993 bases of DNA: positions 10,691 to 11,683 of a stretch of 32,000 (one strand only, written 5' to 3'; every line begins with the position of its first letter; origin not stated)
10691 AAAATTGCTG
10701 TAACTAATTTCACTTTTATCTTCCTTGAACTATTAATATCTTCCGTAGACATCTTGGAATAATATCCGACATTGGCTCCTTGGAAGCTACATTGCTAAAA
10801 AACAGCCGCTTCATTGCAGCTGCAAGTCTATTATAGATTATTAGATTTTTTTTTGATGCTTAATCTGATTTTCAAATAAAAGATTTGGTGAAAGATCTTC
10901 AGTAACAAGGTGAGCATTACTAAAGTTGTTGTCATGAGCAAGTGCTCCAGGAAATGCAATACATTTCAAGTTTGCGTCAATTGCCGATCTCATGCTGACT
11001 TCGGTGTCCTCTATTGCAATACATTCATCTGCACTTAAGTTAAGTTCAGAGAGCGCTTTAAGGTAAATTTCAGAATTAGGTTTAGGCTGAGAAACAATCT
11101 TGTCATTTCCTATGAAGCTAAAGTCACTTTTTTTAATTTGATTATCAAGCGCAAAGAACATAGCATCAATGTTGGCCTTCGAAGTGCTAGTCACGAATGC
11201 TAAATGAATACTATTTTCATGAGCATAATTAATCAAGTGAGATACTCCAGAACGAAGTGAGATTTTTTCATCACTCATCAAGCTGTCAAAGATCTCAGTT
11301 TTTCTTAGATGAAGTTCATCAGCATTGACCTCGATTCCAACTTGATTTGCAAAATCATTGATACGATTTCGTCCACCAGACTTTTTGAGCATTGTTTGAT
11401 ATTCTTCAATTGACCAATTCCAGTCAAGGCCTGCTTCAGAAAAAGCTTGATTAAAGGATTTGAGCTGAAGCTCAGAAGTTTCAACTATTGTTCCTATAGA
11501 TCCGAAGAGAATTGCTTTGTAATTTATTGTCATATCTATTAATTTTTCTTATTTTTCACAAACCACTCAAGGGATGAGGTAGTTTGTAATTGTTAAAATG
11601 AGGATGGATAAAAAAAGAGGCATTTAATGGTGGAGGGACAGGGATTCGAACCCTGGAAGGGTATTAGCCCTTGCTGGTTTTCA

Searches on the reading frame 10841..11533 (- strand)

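Call 8: search_protein_families(library=pfam, proteins=[window:10841-11533:-])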
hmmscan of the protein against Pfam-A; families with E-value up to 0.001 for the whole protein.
window:10841-11533:- (230 aa): 3 families
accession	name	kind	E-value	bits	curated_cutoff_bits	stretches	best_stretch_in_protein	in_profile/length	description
PF13419.12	HAD_2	-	1.1e-22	81.5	23.8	1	14-193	7-177/178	Haloacid dehalogenase-like hydrolase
PF00702.32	Hydrolase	-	1.9e-14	54.9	26.4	1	5-187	1-190/191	haloacid dehalogenase-like hydrolase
PF03031.24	NIF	-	0.00024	21.3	21.8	1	90-206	36-145/160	NLI interacting factor-like phosphatase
